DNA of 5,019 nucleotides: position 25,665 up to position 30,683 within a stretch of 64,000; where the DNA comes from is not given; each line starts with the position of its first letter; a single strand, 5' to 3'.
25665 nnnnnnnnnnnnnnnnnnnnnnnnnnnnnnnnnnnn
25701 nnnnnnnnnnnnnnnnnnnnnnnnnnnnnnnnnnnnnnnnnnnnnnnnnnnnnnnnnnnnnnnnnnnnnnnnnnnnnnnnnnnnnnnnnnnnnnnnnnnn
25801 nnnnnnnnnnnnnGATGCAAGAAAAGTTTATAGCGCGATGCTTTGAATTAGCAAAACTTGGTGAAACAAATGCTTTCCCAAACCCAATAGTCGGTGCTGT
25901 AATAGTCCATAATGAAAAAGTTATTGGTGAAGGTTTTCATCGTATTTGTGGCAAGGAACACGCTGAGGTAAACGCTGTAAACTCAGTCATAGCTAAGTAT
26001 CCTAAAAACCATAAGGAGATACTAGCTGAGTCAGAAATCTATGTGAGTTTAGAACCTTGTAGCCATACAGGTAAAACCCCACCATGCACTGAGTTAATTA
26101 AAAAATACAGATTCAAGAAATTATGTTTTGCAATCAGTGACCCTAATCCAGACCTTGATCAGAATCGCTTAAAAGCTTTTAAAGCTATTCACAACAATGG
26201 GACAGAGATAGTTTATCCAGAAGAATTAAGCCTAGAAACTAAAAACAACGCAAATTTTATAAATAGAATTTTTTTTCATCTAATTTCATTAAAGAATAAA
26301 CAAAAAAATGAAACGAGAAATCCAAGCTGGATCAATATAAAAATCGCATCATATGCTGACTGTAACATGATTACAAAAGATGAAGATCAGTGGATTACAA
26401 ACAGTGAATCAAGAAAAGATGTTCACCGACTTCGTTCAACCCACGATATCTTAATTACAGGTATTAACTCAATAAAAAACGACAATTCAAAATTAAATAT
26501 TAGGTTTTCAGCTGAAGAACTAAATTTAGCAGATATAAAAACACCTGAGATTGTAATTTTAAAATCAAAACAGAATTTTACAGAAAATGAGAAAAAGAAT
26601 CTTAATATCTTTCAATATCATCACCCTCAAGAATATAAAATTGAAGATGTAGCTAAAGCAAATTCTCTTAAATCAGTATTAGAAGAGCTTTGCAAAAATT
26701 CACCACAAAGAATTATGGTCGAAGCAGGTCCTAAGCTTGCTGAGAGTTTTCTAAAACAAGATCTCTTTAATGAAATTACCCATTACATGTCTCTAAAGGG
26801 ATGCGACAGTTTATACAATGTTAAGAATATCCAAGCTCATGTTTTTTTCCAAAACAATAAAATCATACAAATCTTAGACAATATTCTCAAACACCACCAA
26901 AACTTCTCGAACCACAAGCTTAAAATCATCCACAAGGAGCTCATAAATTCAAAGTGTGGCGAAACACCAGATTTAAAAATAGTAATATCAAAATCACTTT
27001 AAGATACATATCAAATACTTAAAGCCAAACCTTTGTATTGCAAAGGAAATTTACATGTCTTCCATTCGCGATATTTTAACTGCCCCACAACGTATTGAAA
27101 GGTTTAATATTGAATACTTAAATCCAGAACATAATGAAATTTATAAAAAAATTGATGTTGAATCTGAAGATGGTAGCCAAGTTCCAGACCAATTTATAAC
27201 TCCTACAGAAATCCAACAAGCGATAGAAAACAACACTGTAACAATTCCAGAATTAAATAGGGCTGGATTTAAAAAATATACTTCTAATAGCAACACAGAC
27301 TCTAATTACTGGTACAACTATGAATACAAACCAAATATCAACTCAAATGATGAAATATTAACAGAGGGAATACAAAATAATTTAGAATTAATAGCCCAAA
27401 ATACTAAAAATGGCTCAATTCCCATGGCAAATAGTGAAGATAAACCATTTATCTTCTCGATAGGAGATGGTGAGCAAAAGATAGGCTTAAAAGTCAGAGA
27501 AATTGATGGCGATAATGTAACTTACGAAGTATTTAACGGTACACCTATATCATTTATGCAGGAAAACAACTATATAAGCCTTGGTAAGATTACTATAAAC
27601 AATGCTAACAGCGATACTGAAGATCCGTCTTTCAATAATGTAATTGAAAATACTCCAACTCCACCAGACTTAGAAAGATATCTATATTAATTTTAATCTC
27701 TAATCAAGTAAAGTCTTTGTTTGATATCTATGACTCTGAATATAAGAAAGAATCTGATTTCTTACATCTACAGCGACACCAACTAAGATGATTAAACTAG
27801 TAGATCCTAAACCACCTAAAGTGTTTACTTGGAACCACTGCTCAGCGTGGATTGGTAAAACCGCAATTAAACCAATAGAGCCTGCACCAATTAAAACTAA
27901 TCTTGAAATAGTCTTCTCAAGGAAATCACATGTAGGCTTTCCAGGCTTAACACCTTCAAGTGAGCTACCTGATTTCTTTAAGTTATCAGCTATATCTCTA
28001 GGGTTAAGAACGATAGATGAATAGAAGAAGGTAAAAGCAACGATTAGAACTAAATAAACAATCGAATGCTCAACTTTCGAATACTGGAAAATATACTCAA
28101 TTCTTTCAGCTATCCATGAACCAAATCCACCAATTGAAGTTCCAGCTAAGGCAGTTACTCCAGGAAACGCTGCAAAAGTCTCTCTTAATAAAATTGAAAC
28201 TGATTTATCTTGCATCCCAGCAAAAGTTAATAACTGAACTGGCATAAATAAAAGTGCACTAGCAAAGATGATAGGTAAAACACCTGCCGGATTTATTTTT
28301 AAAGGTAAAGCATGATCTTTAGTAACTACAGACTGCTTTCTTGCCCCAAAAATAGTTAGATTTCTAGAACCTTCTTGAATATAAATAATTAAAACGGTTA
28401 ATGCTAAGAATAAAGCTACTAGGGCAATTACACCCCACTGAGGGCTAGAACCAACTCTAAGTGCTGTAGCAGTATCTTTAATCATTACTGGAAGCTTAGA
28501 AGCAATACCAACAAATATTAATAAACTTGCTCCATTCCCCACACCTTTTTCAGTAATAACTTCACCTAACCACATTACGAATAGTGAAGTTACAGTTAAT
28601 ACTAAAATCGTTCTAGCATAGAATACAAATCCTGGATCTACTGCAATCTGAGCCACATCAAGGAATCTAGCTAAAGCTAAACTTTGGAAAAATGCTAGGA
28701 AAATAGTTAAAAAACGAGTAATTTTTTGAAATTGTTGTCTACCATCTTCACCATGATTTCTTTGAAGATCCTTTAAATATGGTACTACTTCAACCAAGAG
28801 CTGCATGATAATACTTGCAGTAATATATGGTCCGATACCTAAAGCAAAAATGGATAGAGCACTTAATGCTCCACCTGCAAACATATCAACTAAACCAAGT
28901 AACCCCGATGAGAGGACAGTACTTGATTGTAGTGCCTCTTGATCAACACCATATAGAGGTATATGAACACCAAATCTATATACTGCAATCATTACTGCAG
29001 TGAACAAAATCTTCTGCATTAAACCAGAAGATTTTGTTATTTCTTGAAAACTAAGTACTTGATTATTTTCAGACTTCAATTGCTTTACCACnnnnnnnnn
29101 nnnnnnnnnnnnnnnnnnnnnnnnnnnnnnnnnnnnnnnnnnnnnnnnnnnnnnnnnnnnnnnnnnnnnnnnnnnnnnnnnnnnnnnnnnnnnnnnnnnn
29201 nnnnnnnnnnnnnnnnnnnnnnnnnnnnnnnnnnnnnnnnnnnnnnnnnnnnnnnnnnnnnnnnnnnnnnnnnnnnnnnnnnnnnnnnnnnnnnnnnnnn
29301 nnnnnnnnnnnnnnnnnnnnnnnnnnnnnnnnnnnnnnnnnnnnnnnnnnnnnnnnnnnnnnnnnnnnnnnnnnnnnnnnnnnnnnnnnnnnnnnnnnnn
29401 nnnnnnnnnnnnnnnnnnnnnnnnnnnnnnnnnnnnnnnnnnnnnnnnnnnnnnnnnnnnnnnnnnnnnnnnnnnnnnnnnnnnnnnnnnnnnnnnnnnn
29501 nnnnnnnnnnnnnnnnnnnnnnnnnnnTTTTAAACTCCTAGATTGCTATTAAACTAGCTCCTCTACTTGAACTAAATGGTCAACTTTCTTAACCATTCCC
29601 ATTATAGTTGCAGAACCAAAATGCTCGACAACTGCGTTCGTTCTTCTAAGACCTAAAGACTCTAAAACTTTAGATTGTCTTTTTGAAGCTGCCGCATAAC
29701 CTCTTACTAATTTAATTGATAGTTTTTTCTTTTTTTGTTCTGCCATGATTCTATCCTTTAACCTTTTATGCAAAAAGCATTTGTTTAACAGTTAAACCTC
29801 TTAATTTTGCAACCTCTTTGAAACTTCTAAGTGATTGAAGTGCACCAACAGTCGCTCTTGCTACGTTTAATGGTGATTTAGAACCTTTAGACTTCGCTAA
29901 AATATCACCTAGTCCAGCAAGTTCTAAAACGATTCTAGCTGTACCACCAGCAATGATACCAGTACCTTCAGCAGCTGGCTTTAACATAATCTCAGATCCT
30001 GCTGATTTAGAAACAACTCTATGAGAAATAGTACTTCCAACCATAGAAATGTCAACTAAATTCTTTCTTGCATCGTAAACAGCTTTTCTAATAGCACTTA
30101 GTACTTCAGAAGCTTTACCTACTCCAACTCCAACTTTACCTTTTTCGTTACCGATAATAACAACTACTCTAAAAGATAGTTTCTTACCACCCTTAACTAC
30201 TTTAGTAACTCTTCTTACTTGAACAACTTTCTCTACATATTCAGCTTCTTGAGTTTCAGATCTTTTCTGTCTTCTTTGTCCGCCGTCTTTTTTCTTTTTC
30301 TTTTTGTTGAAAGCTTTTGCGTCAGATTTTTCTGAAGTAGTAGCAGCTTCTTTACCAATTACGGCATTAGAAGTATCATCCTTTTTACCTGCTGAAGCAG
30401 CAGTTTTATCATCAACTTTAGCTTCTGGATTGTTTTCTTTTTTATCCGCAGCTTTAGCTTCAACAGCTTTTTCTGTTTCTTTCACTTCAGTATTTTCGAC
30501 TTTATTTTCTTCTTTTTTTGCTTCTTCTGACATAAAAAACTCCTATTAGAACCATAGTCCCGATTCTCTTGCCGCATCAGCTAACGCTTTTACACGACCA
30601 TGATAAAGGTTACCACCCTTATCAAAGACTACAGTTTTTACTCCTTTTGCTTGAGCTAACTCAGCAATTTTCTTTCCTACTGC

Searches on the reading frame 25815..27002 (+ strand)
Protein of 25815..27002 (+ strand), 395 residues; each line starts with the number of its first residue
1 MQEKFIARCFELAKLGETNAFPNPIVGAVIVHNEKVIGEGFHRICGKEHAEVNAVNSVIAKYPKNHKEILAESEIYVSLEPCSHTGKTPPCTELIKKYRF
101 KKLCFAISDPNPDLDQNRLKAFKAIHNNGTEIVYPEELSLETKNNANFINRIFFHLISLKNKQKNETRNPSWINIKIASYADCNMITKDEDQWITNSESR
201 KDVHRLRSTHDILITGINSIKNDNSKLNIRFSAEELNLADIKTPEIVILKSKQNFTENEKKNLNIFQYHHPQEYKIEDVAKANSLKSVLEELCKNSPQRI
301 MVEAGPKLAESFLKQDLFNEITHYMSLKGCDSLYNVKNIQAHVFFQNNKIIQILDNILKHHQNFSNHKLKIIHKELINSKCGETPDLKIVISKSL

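Call 31: search_protein_families(library=pfam, proteins=[window:25815-27002:+], max_evalue=0.001)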
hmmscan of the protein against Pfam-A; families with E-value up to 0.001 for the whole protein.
window:25815-27002:+ (395 aa): 3 families
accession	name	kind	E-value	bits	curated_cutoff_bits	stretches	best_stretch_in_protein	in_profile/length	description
PF01872.23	RibD_C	-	1.2e-18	68.1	24.1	1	172-325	2-160/197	RibD C-terminal domain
PF00383.29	dCMP_cyt_deam_1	-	7.4e-15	55.1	25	1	2-106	4-101/102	Cytidine and deoxycytidylate deaminase zinc-binding region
PF14437.12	MafB19-deam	-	1.5e-07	31.9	27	1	25-113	24-107/142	MafB19-like deaminase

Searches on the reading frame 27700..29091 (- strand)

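Call 31: search_protein_families(library=pfam, proteins=[window:27700-29091:-], max_evalue=0.001)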
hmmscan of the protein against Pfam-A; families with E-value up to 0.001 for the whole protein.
window:27700-29091:- (463 aa): 1 family
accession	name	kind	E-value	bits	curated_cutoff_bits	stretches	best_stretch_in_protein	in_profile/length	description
PF00344.25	SecY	-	8.6e-92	308.2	32.2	1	80-443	1-305/306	SecY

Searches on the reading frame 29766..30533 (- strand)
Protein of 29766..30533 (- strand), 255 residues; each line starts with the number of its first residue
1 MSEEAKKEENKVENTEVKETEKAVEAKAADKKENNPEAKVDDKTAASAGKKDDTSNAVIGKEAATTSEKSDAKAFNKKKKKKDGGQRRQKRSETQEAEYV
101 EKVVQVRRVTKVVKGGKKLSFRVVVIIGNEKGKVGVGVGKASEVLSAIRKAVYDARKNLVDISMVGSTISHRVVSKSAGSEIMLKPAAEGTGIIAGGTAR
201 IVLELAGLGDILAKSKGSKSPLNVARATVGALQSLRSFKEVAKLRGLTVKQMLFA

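Call 31: search_protein_families(library=pfam, proteins=[window:29766-30533:-], max_evalue=0.001)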
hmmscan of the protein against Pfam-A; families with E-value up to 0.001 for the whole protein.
window:29766-30533:- (255 aa): 2 families
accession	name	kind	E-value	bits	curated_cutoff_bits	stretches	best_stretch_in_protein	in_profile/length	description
PF03719.21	Ribosomal_S5_C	-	4.2e-26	90.6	21.5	1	176-245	2-71/71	Ribosomal protein S5, C-terminal domain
PF00333.26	Ribosomal_S5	-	4.1e-24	84.8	27.1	1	101-162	3-64/65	Ribosomal protein S5, N-terminal domain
